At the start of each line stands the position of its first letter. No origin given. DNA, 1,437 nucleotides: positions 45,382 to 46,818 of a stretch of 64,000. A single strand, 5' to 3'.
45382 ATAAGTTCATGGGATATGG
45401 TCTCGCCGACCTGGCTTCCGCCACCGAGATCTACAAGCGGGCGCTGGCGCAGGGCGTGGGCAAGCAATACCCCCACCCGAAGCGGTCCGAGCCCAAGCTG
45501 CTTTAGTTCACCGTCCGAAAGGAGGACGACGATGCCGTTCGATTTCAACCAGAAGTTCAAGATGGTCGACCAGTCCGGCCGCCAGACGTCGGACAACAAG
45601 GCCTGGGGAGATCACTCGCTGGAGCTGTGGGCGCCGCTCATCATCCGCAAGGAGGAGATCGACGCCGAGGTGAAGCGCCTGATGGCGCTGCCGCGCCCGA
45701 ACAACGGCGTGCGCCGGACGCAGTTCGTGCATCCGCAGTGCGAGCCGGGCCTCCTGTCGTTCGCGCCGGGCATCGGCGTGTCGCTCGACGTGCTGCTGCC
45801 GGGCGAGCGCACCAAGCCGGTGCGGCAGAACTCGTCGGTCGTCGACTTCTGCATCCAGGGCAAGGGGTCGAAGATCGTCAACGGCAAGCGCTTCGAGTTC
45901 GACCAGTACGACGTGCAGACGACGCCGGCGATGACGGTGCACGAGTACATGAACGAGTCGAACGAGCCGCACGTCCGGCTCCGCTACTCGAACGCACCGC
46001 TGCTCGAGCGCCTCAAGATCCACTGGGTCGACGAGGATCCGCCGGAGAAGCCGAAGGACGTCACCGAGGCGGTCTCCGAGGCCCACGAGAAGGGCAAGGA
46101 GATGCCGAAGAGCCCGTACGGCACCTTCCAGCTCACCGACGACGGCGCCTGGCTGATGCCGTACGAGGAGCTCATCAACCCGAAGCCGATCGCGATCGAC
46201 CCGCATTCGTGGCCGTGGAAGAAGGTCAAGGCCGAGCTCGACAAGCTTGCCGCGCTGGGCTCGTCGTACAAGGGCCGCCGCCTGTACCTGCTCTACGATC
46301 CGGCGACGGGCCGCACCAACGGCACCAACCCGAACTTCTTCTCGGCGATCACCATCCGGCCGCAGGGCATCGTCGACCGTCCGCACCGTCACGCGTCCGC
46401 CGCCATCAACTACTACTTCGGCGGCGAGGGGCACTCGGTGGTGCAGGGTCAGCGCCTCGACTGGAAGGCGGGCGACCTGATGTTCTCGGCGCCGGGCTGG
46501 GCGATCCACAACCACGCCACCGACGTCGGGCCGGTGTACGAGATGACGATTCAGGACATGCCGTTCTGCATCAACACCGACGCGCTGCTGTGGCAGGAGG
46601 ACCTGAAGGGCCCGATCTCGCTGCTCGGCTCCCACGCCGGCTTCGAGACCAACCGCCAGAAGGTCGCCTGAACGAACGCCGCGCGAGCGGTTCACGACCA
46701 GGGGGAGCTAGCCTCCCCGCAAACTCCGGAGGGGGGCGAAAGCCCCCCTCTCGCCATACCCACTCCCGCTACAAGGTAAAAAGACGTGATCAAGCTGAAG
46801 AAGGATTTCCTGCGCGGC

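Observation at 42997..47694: Six-gene operon mixing aromatic ring-cleavage-type and amino-acid-type enzymes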

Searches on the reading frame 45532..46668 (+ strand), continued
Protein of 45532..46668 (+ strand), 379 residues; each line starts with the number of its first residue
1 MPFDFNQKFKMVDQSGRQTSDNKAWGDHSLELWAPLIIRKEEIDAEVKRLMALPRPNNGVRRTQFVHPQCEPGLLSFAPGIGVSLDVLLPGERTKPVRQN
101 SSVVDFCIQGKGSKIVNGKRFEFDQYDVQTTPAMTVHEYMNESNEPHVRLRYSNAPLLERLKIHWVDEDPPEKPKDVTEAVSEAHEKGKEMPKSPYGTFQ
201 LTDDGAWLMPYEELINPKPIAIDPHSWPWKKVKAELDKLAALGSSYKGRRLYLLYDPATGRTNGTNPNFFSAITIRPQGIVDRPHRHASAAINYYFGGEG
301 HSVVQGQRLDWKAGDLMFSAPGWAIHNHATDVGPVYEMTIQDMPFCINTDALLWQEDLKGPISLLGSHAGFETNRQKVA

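Call 97: fold_search(model_id=the predicted structure, library=pdb)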
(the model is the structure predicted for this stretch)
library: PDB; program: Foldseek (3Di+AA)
matches with E <= 10: 1880; with E <= 0.001: 484
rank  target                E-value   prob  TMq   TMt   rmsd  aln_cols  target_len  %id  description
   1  3bu7_B                1.1e-20  1.00  0.64  0.67   8.2       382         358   20  Crystal Structure and Biochemical Characterization of GDOsp, a Gentisate 1,2-Dioxygenase from Silicibacter Pomeroyi (released 2008-08-12)
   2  3bu7_A                2.2e-20  1.00  0.63  0.67   7.8       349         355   21  Crystal Structure and Biochemical Characterization of GDOsp, a Gentisate 1,2-Dioxygenase from Silicibacter Pomeroyi (released 2008-08-12)
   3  4fag                  2.6e-20  1.00  0.63  0.66   7.3       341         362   15  Crystal Structure of the Salicylate 1,2-dioxygenase from Pseudoaminobacter salicylatoxidans W104Y mutant in complex with (released 2012-09-26)
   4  2d40_A                3.2e-20  1.00  0.57  0.73   7.0       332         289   18  Crystal Structure of Z3393 from Escherichia coli O157:H7 (released 2006-09-26)
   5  4fbf                  3.8e-20  1.00  0.63  0.70   6.6       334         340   16  Crystal Structure of the Salicylate 1,2-dioxygenase from Pseudoaminobacter salicylatoxidans W104Y mutant (released 2012-09-26)
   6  2phd_B                6.2e-20  1.00  0.64  0.69   6.7       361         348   15  Crystal Structure Determination of a Salicylate 1,2-Dioxygenase from Pseudaminobacter salicylatoxidans (released 2008-04-22)
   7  2d40_B                8.6e-20  1.00  0.58  0.76   6.8       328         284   19  Crystal Structure of Z3393 from Escherichia coli O157:H7 (released 2006-09-26)
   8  2phd_C                1.3e-19  1.00  0.64  0.69   7.7       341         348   15  Crystal Structure Determination of a Salicylate 1,2-Dioxygenase from Pseudaminobacter salicylatoxidans (released 2008-04-22)
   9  2phd_D                1.3e-19  1.00  0.64  0.69   6.9       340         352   15  Crystal Structure Determination of a Salicylate 1,2-Dioxygenase from Pseudaminobacter salicylatoxidans (released 2008-04-22)
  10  3nst                  1.5e-19  1.00  0.64  0.69   6.5       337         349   15  Crystal Structure of Salicylate 1,2-dioxygenase G106A mutant from Pseudoaminobacter salicylatoxidans (released 2011-07-13)
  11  2phd_A                2.0e-19  1.00  0.62  0.68   7.9       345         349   15  Crystal Structure Determination of a Salicylate 1,2-Dioxygenase from Pseudaminobacter salicylatoxidans (released 2008-04-22)
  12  3nl1                  2.3e-19  1.00  0.64  0.66   6.2       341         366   15  Crystal Structure of Salicylate 1,2-dioxygenase from Pseudoaminobacter salicylatoxidans Adducts with gentisate (released 2011-07-13)
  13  3njz                  2.7e-19  1.00  0.63  0.66   6.3       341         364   16  Crystal Structure of Salicylate 1,2-dioxygenase from Pseudoaminobacter salicylatoxidans Adducts with salicylate (released 2011-07-13)
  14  2d40_D                2.9e-19  1.00  0.60  0.78   5.4       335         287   18  Crystal Structure of Z3393 from Escherichia coli O157:H7 (released 2006-09-26)
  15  3nw4                  4.5e-19  1.00  0.64  0.67   6.2       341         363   15  Crystal Structure of Salicylate 1,2-dioxygenase G106A mutant from Pseudoaminobacter salicylatoxidans in complex with gen (released 2011-07-13)
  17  2d40_C                7.8e-19  1.00  0.56  0.72   9.0       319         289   18  Crystal Structure of Z3393 from Escherichia coli O157:H7 (released 2006-09-26)
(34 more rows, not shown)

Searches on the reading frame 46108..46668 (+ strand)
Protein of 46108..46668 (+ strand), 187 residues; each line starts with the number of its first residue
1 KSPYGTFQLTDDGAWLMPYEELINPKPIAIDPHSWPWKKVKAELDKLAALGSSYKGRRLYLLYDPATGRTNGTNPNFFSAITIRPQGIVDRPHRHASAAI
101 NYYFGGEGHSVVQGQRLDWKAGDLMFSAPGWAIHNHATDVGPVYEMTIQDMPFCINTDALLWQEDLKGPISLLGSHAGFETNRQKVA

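Call 25: search_solved_structures(query=window:46108-46668:+, max_evalue=0.01, show_alignments=5)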
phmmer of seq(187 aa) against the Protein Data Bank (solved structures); distinct sequences matched with E-value up to 0.01: 7.
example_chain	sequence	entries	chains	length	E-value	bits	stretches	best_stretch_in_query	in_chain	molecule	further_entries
3bu7_A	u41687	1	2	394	1e-14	57.7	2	32-138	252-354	Gentisate 1,2-dioxygenase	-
3nst_A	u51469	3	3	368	9.6e-11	44.8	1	23-158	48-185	Gentisate 1,2-dioxygenase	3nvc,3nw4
4fag_A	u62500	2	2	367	1.6e-10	44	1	23-158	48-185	Gentisate 1,2-dioxygenase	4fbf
4fah_A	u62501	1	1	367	3.4e-10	43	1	23-158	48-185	Gentisate 1,2-dioxygenase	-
2phd_A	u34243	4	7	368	3.5e-10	42.9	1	23-158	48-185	Gentisate 1,2-dioxygenase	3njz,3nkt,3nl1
2d40_A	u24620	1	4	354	6.5e-10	42.1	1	30-152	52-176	putative gentisate 1,2-dioxygenase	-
8ch4_A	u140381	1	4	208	1.4e-07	34.5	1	32-168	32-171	5-nitrosalicylic acid 1,2-dioxygenase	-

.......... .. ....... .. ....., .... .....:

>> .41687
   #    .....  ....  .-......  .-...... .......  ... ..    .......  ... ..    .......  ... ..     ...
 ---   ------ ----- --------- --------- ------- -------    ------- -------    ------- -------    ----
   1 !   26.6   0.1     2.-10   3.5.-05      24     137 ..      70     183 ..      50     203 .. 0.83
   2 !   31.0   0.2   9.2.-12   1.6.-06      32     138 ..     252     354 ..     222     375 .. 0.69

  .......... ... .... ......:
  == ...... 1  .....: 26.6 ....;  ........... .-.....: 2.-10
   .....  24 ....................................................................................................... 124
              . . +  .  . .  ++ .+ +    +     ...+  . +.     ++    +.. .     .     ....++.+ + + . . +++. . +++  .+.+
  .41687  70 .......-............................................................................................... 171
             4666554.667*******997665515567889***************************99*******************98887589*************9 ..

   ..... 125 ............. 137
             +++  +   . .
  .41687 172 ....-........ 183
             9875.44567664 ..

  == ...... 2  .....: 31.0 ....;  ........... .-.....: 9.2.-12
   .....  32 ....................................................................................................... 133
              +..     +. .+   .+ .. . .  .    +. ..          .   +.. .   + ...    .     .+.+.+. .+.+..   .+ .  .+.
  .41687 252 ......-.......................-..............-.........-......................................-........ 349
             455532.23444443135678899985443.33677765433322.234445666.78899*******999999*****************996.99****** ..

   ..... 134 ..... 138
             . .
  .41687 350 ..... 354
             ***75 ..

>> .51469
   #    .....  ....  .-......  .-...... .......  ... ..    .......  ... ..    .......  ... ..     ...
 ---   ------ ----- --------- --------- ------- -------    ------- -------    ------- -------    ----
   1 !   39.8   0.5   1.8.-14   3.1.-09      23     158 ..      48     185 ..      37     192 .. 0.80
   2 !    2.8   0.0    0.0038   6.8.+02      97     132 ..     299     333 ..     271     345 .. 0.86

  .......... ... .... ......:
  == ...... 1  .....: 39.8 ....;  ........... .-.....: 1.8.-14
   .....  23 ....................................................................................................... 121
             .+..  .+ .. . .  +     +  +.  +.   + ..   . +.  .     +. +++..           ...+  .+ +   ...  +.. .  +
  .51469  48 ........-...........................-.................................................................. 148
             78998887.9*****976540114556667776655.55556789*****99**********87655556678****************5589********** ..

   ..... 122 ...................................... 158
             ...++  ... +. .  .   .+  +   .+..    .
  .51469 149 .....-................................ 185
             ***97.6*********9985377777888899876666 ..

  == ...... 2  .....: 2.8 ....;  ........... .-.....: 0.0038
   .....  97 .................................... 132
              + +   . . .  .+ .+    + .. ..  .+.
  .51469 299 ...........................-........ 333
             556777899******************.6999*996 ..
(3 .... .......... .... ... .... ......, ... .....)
